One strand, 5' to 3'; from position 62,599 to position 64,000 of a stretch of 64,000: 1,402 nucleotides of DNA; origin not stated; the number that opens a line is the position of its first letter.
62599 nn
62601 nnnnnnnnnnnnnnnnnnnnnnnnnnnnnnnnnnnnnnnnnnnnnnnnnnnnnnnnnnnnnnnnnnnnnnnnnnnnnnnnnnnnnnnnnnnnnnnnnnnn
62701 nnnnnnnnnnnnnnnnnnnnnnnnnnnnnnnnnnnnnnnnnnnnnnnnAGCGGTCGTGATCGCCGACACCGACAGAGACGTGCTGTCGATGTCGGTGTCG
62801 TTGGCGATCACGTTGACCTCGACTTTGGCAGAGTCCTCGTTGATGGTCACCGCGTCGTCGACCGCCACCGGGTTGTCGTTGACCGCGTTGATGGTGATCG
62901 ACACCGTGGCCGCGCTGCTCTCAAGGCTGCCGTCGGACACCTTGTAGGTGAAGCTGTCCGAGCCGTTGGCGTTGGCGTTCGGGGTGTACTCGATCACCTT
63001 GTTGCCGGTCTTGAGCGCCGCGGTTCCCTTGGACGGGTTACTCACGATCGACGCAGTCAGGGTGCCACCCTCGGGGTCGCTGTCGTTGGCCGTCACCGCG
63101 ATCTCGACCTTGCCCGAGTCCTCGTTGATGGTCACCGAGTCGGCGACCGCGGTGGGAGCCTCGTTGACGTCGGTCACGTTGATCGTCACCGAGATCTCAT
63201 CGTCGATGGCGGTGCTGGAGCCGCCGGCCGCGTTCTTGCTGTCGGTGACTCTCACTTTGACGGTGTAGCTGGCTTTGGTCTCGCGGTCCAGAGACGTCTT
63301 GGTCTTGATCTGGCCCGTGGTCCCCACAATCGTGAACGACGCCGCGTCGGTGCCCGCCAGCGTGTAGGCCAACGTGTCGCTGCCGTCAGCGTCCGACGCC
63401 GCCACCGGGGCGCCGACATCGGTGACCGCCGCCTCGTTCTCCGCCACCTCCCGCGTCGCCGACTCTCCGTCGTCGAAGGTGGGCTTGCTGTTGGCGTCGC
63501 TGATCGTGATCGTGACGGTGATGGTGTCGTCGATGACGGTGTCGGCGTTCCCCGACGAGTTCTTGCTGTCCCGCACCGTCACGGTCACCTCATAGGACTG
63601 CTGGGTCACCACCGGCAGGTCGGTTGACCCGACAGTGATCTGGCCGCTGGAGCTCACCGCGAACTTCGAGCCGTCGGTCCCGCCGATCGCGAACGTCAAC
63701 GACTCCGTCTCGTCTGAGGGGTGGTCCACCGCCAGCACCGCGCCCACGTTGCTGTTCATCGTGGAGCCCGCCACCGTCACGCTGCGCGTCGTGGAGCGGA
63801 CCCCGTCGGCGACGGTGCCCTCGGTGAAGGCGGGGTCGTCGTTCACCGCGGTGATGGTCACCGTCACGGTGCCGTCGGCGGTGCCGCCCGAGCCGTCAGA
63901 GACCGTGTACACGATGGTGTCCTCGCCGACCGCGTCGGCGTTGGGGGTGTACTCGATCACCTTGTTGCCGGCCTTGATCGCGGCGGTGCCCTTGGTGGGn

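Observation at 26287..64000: Giant (>12,557 aa) surface protein gene occupying 59% of the window and still open at the edge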

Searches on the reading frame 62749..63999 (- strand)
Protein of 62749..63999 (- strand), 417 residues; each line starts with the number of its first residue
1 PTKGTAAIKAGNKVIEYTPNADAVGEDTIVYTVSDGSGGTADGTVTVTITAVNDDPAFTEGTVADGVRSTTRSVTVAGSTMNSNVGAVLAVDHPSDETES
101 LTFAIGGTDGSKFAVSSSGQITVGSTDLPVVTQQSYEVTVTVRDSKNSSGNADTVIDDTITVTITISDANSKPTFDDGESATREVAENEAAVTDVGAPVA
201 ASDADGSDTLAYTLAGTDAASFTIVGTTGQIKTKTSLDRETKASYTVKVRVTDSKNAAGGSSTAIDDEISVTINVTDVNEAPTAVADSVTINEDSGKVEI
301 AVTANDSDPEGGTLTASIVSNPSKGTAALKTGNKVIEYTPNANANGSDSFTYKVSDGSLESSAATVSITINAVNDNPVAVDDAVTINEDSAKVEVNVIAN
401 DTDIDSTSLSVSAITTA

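Call 13: find_related_loci(query=window:62749-63999:-, collection=genome_contigs, flank=10000)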
Query window:62749-63999:- (417 aa) in genome_contigs; peptide patterns used: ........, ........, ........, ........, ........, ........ (x = any residue, [..] = any of these).
200 stretches matched a pattern; 67 encode a relative of the query (tblastn E <= 1e-3); 61 distinct loci.
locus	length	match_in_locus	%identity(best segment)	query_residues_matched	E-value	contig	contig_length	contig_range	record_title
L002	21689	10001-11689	85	1-417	0e+0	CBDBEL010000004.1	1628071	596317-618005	MAG: Candidatus Aldehydirespirator sp. isolate 42010ebb-ea2b-4a2b-9d13-79554d05c50f genome assembly, contig: contig_4, w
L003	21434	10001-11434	82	1-417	0e+0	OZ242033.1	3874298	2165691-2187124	MAG: Candidatus Aldehydirespirator sp. isolate 1ca34421-b87b-4a0f-9797-154be5b25c54 genome assembly, chromosome: 1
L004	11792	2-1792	82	1-417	0e+0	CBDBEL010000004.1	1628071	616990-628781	MAG: Candidatus Aldehydirespirator sp. isolate 42010ebb-ea2b-4a2b-9d13-79554d05c50f genome assembly, contig: contig_4, w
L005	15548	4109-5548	82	1-417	0e+0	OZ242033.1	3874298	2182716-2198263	MAG: Candidatus Aldehydirespirator sp. isolate 1ca34421-b87b-4a0f-9797-154be5b25c54 genome assembly, chromosome: 1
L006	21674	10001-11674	35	1-414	2e-40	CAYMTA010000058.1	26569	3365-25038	MAG TPA_asm: uncultured Geminicoccaceae bacterium isolate SRP329715_co2_36 genome assembly, contig: NODE_3712_length_265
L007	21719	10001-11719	34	1-377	3e-40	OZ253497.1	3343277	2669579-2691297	MAG: Dehalococcoidia bacterium isolate 26888d32-e7c5-4b4d-ad7e-377fcaf888ab genome assembly, chromosome: 1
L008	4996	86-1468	39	12-387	3e-39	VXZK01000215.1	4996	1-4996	MAG: Candidatus Poribacteria bacterium isolate SB0670_bin_33 NODE_7954_length_4996_cov_9.271605, whole genome shotgun se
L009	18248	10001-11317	46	28-381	2e-45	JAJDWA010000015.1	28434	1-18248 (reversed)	MAG: Candidatus Poribacteria bacterium isolate jk18x22bins.76 k141_539353, whole genome shotgun sequence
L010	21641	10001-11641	42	33-318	5e-37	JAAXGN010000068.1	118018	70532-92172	MAG: Candidatus Poribacteria bacterium isolate Plut_88864 filtered_Plut_88864_genomic_contig_14827, whole genome shotgun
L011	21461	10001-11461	43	17-282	5e-37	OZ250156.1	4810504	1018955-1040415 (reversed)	MAG: Dehalococcoidia bacterium isolate e5f5fd38-eeba-48ed-b54a-83455fc2a46d genome assembly, chromosome: 1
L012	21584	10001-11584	39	28-377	1e-35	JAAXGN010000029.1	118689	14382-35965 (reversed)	MAG: Candidatus Poribacteria bacterium isolate Plut_88864 filtered_Plut_88864_genomic_contig_12484, whole genome shotgun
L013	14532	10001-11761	39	28-375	1e-38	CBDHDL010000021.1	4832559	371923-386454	MAG: Candidatus Poribacteria bacterium isolate 20da9595-a677-4a4b-9313-254fbc54331e genome assembly, contig: contig_21,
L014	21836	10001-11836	39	28-282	4e-33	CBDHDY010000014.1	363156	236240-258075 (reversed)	MAG: Dehalococcoidia bacterium isolate e58c4f91-f2be-4f0a-9909-6998b1ebe402 genome assembly, contig: contig_14, whole ge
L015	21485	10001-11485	40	44-320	4e-32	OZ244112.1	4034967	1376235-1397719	MAG: Dehalococcoidia bacterium isolate 98c33025-9a88-4adf-8ca6-a97f3c9d2c4b genome assembly, chromosome: 1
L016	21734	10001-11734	35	1-417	9e-30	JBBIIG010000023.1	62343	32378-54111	MAG: bacterium isolate BR1S70218_bin_133 NODE_637_length_62343_cov_5.923292, whole genome shotgun sequence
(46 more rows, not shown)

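Call 54: search_protein_families(library=ncbifam, proteins=[window:62749-63999:-], max_evalue=0.01)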
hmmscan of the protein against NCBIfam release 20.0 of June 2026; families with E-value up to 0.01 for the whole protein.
window:62749-63999:- (417 aa): 2 families
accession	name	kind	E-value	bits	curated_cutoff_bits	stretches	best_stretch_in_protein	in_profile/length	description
NF012211.1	tand_rpt_95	domain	1.4e-31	108.3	90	2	291-383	2-97/98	tandem-95 repeat protein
NF038112.1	myxo_dep_M36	subfamily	2.6e-11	41.4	1500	2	270-408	1277-1413/1604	myxosortase-dependent M36 family metallopeptidase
